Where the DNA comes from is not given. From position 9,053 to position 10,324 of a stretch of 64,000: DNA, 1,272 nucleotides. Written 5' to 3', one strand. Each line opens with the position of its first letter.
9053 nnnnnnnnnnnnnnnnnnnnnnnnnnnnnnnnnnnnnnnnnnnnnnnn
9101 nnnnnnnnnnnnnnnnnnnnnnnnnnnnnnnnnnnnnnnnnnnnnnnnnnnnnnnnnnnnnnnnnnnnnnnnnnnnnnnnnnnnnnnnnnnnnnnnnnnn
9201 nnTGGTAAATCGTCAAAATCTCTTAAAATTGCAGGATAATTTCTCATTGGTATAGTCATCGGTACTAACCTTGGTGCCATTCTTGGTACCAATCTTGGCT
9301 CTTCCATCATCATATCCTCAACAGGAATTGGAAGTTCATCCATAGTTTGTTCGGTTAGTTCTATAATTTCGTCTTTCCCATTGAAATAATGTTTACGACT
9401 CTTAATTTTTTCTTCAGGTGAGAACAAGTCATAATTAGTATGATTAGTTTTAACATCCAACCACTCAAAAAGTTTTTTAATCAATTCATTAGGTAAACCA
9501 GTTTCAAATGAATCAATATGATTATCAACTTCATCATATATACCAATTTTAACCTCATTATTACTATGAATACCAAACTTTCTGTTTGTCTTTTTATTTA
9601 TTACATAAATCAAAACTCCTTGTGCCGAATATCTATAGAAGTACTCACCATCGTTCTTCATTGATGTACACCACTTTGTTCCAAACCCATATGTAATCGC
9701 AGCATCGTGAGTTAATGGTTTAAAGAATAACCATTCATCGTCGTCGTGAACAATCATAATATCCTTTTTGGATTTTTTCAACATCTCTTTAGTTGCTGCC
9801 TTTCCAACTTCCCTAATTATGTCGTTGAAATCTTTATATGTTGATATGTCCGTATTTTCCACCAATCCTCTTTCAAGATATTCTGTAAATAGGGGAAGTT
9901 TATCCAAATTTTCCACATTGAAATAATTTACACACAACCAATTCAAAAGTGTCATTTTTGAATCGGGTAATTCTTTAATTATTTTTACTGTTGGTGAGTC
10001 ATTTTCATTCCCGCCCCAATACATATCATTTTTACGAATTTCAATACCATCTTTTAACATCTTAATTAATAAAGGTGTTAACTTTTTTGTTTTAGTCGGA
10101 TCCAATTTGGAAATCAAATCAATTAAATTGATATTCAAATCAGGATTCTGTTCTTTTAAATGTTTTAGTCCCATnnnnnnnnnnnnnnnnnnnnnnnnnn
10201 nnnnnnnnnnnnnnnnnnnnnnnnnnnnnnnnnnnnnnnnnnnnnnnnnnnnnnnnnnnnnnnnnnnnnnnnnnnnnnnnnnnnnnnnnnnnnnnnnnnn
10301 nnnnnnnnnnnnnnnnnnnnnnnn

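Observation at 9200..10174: Novel conserved domain (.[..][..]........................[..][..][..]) shared by two paralogs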

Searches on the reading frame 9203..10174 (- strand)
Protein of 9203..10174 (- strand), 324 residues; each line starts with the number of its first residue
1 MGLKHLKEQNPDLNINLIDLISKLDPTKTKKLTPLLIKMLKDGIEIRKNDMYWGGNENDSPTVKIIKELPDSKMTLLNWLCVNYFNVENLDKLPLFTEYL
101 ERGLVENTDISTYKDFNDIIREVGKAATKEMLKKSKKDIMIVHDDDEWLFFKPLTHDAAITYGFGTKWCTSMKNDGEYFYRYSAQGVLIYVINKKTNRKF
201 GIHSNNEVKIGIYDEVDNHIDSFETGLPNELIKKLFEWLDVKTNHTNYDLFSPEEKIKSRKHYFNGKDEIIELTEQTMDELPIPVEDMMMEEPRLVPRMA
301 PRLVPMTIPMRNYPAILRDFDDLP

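Call 4: search_protein_families(library=pfam, proteins=[window:9203-10174:-], max_evalue=1)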
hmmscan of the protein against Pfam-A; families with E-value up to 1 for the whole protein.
window:9203-10174:- (324 aa): 1 family
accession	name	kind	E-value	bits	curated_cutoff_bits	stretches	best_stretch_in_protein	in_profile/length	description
PF19697.4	Atg11_middle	-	0.22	12.2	26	1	171-205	8-42/79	Atg11 middle domain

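Call 5: search_protein_families(library=phrogs, proteins=[window:9203-10174:-], max_evalue=0.01)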
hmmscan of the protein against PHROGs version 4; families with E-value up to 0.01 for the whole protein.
window:9203-10174:- (324 aa): 3 families
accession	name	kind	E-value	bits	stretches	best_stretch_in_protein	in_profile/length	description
phrog_17056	-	unknown function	4e-17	63.7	1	128-239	111-226/420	-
phrog_28193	-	unknown function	4.2e-12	46.7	1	113-237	72-212/681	-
phrog_24858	-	unknown function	0.0038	17.8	1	4-51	82-131/180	-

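Call 7: find_homologous_proteins(query=window:9203-10174:-)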
Query window:9203-10174:- (324 aa): 322 proteins with E <= 0.001 among 1042 candidates; the best 120 are listed.
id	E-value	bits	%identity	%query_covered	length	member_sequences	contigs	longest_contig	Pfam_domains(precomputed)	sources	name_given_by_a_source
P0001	2.2e-205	699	94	100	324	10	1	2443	-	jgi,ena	jgi:hypothetical protein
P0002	2.2e-178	611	82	100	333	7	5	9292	-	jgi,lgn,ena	jgi:hypothetical protein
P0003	9.6e-141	487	69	100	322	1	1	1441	-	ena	-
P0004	2.9e-129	449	65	94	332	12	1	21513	-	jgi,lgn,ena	jgi:hypothetical protein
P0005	3.6e-129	449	64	100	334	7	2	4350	-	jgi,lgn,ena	jgi:hypothetical protein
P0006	3.6e-129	449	63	100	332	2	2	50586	-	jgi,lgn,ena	jgi:hypothetical protein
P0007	4.2e-123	429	63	99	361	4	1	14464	-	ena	-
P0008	2.6e-121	423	71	82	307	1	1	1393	-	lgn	-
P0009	3.9e-121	422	62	99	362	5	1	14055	-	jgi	-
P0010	2.5e-120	420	62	99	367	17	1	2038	-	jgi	jgi:hypothetical protein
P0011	7.6e-120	418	61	99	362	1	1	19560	-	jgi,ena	jgi:hypothetical protein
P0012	9.4e-119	415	59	99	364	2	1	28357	-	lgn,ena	-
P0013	3.3e-118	413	59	100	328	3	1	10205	-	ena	-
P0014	1.8e-116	407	69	81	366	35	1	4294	-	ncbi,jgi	jgi:hypothetical protein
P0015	6.8e-115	402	60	100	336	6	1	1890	-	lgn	-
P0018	1.1e-99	352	52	99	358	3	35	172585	-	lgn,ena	-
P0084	5.7e-44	169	35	94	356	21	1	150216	-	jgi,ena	jgi:hypothetical protein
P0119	1.0e-37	148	33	94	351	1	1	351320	-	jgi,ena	jgi:hypothetical protein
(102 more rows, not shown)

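Call 12: search_solved_structures(query=A1, max_evalue=10)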
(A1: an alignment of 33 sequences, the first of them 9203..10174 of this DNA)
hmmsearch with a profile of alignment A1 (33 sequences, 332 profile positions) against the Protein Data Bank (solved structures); distinct sequences matched with E-value up to 10: 0.

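Call 15: search_dna_similar(query=window:9203-10174:-, collection=phages, mode=protein, max_rows=25, max_evalue=0.001)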
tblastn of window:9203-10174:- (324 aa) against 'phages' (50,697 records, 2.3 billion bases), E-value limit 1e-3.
Records with a match: 7; places in all: 12; records where one place covers at least 80% of the query: 0.
Best place of each record, by identity: <60% 7.
By first word of the organism name: Pseudomonas 6; Salicola 1.
By host as written in the record: Pseudomonas aeruginosa PAO1 3; Pseudomonas aeruginosa 2; Salicola sp. PV4 1; - 1.
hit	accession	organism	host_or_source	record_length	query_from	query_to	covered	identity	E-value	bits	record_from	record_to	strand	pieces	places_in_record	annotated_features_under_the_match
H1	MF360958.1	Salicola phage SCTP-2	Salicola sp. PV4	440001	140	291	47%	30.9%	2e-6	56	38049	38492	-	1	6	45: hypothetical protein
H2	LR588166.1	Pseudomonas phage vB_PaeM_MIJ3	-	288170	70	188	37%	24.5%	2e-4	49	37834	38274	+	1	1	hypothetical protein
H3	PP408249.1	Pseudomonas phage vB_Pa-PAC2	Pseudomonas aeruginosa PAO1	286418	70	188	37%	24.5%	2e-4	49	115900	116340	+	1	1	hypothetical protein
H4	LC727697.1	Pseudomonas phage sp. 30-2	Pseudomonas aeruginosa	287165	70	188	37%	24.5%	2e-4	49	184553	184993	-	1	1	hypothetical protein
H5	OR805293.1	Pseudomonas phage Deifobo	Pseudomonas aeruginosa PAO1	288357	70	188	37%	24.5%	2e-4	49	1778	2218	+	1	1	hypothetical protein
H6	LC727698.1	Pseudomonas phage sp. 30-3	Pseudomonas aeruginosa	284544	126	188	19%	33.3%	7e-4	47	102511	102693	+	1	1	hypothetical protein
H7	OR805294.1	Pseudomonas phage Ettore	Pseudomonas aeruginosa PAO1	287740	126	188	19%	33.3%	8e-4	47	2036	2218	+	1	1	hypothetical protein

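Call 18: predict_structure(alignment_id=A1)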
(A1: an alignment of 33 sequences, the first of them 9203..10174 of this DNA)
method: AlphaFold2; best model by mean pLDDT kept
length: 324 residues; sequences in the alignment: 33
mean_pLDDT: 74.7   pTM: 0.55
mean pLDDT of the five models: 74.7, 73.2, 72.5, 71.1, 70.3
residues with pLDDT >= 90: 42; 70-90: 203; 50-70: 19; < 50: 60
segments of 3 or more residues with pLDDT < 50: 265-324
pLDDT, mean of each block of 10 residues (from residue 1): 80 84 91 92 80 62 84 84 82 87 87 86 81 73 90 86 74 78 89 88 84 87 88 88 87 88 51 31 36 34 35 37 40
secondary structure, 60 per line:
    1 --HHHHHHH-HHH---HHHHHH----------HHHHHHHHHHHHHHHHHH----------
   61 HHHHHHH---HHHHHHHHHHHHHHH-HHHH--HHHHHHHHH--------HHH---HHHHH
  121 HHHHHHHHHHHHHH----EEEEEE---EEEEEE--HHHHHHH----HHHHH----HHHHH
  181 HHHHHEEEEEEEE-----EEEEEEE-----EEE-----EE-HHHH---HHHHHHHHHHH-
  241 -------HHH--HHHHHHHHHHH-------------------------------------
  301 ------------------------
elements in order: H3-9 H17-22 H33-50 H61-67 H71-85 H87-90 H93-101 H116-134 E139-144 E148-153 H156-162 H167-171 H176-185 E186-193 E199-205 E211-213 H222-225 H229-239 H253-263

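Call 20: get_annotated_region(hit=H1, flank=4000)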
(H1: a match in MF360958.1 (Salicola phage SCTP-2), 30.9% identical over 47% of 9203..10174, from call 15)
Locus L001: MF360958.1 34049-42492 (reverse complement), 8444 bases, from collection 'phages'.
description: Salicola phage SCTP-2, complete genome.
organism: Salicola phage SCTP-2 (NCBI taxid 2015814)
taxonomy: Viruses; Duplodnaviria; Heunggongvirae; Uroviricota; Caudoviricetes
host: Salicola sp. PV4; source: solar saltern; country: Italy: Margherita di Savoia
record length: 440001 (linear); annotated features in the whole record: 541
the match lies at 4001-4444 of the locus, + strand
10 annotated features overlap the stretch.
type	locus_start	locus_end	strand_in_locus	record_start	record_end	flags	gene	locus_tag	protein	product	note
CDS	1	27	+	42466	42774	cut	49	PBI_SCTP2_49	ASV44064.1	hypothetical protein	-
CDS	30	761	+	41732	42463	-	48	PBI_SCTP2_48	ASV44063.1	hypothetical protein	-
CDS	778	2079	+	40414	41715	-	47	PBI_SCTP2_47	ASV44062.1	hypothetical protein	-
CDS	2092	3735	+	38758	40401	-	46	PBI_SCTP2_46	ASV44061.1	hypothetical protein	-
CDS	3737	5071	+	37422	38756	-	45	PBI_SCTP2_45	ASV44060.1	hypothetical protein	-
CDS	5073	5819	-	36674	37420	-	44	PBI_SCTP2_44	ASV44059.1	hypothetical protein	-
CDS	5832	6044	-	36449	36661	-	43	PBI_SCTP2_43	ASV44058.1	hypothetical protein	-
CDS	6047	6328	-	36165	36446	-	42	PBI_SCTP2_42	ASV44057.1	hypothetical protein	-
CDS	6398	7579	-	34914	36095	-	41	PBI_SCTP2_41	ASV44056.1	hypothetical protein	-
CDS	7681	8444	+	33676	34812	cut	40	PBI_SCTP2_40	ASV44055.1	hypothetical protein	-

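Call 26: search_protein_families(library=ncbifam, proteins=[window:9203-10174:-], max_evalue=1)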
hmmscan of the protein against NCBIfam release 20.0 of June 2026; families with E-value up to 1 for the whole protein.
window:9203-10174:- (324 aa): 1 family
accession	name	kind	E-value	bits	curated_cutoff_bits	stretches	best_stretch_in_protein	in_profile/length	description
NF011941.0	PRK15412.1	equivalog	0.053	13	359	1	160-203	71-114/185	thiol:disulfide interchange protein DsbE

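Call 27: search_protein_families(library=padloc, proteins=[window:9203-10174:-], max_evalue=1)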
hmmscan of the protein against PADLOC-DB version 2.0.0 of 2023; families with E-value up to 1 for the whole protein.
window:9203-10174:- (324 aa): 0 families

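Call 29: fold_search(model_id=the predicted structure, library=viral)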
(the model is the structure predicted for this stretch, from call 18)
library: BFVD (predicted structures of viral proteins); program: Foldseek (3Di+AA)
matches with E <= 10: 153; with E <= 0.001: 18
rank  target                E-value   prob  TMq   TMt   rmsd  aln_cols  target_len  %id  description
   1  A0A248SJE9            3.2e-08  1.00  0.33  0.42  12.0       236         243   24  (no name in the UniProt tables at hand)
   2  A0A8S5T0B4            8.3e-08  1.00  0.35  0.21  16.3       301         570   18  Uncharacterized protein [Myoviridae sp. ctWb16]
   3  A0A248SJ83            9.3e-08  1.00  0.33  0.21  14.4       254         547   23  (no name in the UniProt tables at hand)
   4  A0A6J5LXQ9            1.4e-07  1.00  0.24  0.30  13.1       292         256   15  Uncharacterized protein [uncultured Caudovirales phage]
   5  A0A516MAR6            1.1e-06  1.00  0.29  0.13  17.0       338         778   15  (no name in the UniProt tables at hand)
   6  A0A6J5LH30            1.2e-06  1.00  0.29  0.19  15.9       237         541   22  Uncharacterized protein [uncultured Caudovirales phage]
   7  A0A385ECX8            2.1e-06  1.00  0.28  0.35  14.4       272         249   16  Uncharacterized protein [Caulobacter phage CcrBL9]
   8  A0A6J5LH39            3.3e-06  1.00  0.26  0.26  14.6       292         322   16  Uncharacterized protein [uncultured Caudovirales phage]
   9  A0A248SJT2            4.8e-06  1.00  0.26  0.23  19.6       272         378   16  (no name in the UniProt tables at hand)
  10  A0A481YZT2            7.6e-06  1.00  0.27  0.28  20.7       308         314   19  Uncharacterized protein [Marseillevirus LCMAC202]
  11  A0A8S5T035            1.1e-05  1.00  0.30  0.17  18.0       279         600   17  Uncharacterized protein [Myoviridae sp. ctWb16]
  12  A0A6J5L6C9            1.2e-05  1.00  0.29  0.26  17.5       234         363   16  Uncharacterized protein [uncultured Caudovirales phage]
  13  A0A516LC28            2.2e-05  1.00  0.25  0.15  23.2       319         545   17  (no name in the UniProt tables at hand)
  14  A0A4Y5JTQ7            2.4e-05  1.00  0.29  0.21  14.0       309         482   19  Structural protein [Pseudomonas phage vB_PaeM_PA5oct]
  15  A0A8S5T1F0            5.0e-05  1.00  0.30  0.13  22.0       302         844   19  Uncharacterized protein [Myoviridae sp. ctWb16]
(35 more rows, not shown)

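Call 35: get_annotated_region(hit=H2, flank=3000)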
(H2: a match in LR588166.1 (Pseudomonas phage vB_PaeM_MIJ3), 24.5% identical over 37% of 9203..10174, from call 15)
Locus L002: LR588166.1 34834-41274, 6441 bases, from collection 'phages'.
description: Pseudomonas phage vB_PaeM_MIJ3.
organism: Pseudomonas phage vB_PaeM_MIJ3 (NCBI taxid 2567864)
taxonomy: Viruses; Duplodnaviria; Heunggongvirae; Uroviricota; Caudoviricetes; Arenbergviridae; Wroclawvirus
host: -; source: -; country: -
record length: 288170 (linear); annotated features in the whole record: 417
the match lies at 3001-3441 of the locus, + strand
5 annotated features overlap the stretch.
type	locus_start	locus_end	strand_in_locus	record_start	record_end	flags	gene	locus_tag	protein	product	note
CDS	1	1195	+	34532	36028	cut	-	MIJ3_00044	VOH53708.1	hypothetical protein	-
CDS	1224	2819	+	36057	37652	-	phage terminase, large ...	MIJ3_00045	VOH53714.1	phage terminase, large subunit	-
CDS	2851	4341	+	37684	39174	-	-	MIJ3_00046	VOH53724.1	hypothetical protein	-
CDS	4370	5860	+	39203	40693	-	structural protein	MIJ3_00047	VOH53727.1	structural protein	-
CDS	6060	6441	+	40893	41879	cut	D11 protein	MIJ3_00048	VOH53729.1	D11 protein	-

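Call 40: search_protein_representatives(alignment_id=A3)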
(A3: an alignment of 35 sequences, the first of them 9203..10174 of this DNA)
Query: 35 sequences, 410 profile positions. Proteins with E-value up to 0.001 (for the whole library): 6880; up to 1e-10: 3007; up to 1e-30: 483. The best 150 are listed.
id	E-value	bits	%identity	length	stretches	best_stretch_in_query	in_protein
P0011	7.7e-112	391.0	-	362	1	29-350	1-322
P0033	7.8e-104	364.6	-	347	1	29-375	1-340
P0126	1.5e-101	357.1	-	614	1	1-409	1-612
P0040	8.9e-100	351.3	-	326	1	29-349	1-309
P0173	2.4e-95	336.6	-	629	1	1-409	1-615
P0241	2.4e-90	320.2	-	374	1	29-342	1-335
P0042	2.9e-90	319.9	-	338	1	29-341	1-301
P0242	6.1e-90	318.8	-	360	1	29-361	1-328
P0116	5.0e-86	306.0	-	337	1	29-314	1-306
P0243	1.0e-84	301.7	-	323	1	29-353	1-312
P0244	3.7e-83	296.5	-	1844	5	139-265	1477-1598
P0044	5.3e-83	296.0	-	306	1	29-304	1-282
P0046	6.6e-82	292.4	-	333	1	29-320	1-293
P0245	3.0e-80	286.9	-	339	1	29-298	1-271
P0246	5.3e-80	286.1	-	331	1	29-303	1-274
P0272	8.1e-68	246.0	-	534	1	31-380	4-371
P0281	2.3e-65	237.9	-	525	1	30-334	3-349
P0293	1.0e-63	232.5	-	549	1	31-333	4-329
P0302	1.6e-62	228.5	-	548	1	29-355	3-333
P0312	9.1e-61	222.8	-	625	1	31-360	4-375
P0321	1.3e-59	219.0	-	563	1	31-350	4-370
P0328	2.8e-59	217.8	-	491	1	31-321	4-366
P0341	2.8e-58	214.6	-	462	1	17-304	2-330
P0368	4.8e-56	207.2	-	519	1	31-334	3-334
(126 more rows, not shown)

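Call 41: search_protein_families(library=pfam, proteins=[P0244, P0272, P0281, P0293, P0302, P0312, P0321, P0368, P0328, P0341], max_evalue=0.01)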
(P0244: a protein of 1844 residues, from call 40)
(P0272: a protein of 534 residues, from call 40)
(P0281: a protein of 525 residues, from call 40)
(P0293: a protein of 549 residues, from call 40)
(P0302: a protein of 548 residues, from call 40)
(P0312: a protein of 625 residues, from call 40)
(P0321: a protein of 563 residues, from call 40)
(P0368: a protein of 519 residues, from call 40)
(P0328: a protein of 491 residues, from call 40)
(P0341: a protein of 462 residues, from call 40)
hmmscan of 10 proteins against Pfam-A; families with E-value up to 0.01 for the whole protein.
P0244 (1844 aa): 1 family
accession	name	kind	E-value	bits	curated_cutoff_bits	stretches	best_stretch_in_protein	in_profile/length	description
PF14903.11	WG_beta_rep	-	1.4e-19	70.2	25.6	1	601-620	15-34/35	WG containing repeat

P0272 (534 aa): 0 families

P0281 (525 aa): 0 families

P0293 (549 aa): 0 families

P0302 (548 aa): 0 families

P0312 (625 aa): 1 family
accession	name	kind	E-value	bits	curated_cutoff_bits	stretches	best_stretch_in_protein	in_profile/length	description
PF21247.3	Fic-like_C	-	0.0015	18.8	27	1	390-437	15-63/64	Filamentation induced by cAMP protein Fic-like, C-terminal domain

P0321 (563 aa): 0 families

P0368 (519 aa): 0 families

P0328 (491 aa): 0 families

P0341 (462 aa): 0 families

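Call 43: search_protein_families(library=pfam, alignment_id=A3, max_evalue=10)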
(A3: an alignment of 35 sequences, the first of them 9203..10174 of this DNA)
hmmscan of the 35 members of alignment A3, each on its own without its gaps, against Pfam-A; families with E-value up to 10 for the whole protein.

A. member 1, window:9203-10174:- (324 aa): 1 family
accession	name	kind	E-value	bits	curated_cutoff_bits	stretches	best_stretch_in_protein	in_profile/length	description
PF19697.4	Atg11_middle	-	0.22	12.2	26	1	171-205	8-42/79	Atg11 middle domain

B. families by the number of members that match (of 35 scanned): 41 families (the first 25 are shown)
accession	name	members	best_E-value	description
PF23598.1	LRR_14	14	2.5e-09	Leucine-rich repeat region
PF12799.13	LRR_4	9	0.00034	Leucine Rich repeats (2 copies)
PF23286.1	LRR_13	8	4.3e-06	Disease resistance protein RPS4B-like, leucine-rich repeats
PF13855.12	LRR_8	7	0.0016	Leucine rich repeat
PF25019.1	LRR_R13L1-DRL21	3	0.005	R13L1/DRL21 LRRs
PF00560.39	LRR_1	3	0.27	Leucine Rich Repeat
PF19697.4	Atg11_middle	2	0.022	Atg11 middle domain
PF24408.1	wHTH-Calcineurin_assc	2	0.052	wHTH-Calcineurin_assc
PF03789.18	ELK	2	0.39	ELK domain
PF10051.14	DUF2286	1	0.004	Uncharacterized protein conserved in archaea (DUF2286)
PF09409.15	PUB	1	0.0051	PUB domain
PF25097.1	ARM_Cnot1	1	0.0075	Cnot1 ARM repeat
PF17906.7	HTH_48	1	0.008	HTH domain in Mos1 transposase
PF15074.11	CFAP90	1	0.015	Cilia and flagella associated protein 90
PF24047.1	Tudor_krimper_1st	1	0.016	Krimper first tudor domain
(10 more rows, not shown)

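Call 46: find_encoding_contigs(protein=P0119, flank=6000, max_places=1)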
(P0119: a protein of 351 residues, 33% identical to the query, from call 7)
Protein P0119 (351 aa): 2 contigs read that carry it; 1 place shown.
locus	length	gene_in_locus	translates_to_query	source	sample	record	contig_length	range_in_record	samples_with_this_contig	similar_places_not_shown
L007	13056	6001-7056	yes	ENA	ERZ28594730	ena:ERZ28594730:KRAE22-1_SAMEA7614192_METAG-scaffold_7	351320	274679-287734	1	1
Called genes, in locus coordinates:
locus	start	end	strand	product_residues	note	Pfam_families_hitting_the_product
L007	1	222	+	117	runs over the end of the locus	-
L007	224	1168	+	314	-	PF01145:Band_7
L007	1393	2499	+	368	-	PF04055:Radical_SAM (weak)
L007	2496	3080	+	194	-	-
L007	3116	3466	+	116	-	-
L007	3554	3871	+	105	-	PF12837:Fer4_6 (faint), PF13237:Fer4_10 (faint), PF13484:Fer4_16 (faint), PF12838:Fer4_7 (weak), PF00037:Fer4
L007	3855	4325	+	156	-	PF06941:NT5C (weak)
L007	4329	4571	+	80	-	-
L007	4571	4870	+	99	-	-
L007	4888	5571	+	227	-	-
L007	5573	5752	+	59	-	-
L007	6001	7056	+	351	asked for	-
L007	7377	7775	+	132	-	PF08299:Bac_DnaA_C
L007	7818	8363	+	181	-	-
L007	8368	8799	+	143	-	PF00160:Pro_isomerase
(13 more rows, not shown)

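Call 47: find_encoding_contigs(protein=P0084, flank=6000, max_places=1)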
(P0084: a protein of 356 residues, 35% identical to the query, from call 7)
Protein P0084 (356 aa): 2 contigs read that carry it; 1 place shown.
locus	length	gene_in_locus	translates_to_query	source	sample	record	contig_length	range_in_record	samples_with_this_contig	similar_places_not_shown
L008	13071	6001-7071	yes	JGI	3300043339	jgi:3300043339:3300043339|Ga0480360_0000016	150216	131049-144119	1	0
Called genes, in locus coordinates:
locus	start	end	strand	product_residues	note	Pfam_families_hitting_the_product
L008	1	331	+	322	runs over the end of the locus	-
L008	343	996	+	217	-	PF00149:Metallophos (weak)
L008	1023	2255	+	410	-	-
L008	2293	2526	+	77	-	-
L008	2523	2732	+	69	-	-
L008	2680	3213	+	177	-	-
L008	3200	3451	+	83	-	-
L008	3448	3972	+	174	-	-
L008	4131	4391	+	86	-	-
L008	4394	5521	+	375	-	PF21189:PHA02142, PF09414:RNA_ligase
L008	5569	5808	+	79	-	-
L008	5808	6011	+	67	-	-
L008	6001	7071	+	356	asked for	-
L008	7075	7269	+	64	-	-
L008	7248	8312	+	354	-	PF05673:DUF815 (weak), PF00004:AAA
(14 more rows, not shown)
